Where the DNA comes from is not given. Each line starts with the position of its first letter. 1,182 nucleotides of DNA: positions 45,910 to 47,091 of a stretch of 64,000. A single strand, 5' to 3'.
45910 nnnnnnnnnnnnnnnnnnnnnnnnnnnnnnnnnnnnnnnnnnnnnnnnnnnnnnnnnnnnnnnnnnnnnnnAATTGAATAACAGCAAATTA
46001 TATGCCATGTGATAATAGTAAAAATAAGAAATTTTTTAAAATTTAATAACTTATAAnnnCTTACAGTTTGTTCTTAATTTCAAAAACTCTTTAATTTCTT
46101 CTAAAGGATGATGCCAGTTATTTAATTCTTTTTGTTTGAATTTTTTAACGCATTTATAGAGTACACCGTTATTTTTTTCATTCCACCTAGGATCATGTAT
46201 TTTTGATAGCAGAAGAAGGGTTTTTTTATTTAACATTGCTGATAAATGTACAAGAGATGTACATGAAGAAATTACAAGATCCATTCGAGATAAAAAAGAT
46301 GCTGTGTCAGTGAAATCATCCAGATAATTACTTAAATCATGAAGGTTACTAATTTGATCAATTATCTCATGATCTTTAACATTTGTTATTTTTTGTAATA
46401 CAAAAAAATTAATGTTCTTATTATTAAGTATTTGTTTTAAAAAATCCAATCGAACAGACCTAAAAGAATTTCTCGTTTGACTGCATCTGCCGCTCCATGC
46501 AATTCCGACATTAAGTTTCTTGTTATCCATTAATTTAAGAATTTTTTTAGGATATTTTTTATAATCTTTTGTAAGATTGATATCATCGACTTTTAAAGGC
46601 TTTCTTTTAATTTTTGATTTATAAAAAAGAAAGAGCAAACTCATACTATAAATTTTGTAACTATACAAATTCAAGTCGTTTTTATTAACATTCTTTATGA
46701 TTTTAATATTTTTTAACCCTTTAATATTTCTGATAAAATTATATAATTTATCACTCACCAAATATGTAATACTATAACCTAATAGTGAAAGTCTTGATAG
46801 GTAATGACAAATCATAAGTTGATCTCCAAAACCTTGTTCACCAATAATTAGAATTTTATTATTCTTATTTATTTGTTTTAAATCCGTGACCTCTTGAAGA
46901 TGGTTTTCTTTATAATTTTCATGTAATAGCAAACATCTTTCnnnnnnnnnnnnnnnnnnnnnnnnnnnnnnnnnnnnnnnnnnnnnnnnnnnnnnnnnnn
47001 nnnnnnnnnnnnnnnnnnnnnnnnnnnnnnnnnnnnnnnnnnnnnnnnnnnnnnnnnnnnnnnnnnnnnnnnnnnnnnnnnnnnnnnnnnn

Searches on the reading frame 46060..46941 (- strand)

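Call 108: search_protein_families(library=pfam, proteins=[window:46060-46941:-], max_evalue=5)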
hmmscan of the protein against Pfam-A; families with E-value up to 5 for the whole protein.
window:46060-46941:- (294 aa): 2 families
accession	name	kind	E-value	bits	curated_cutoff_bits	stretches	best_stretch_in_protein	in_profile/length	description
PF01075.23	Glyco_transf_9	-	0.054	13.2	22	1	209-247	173-211/247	Glycosyltransferase family 9 (heptosyltransferase)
PF17347.7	DUF5377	-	0.12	13.2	25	1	140-209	10-80/96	Family of unknown function (DUF5377)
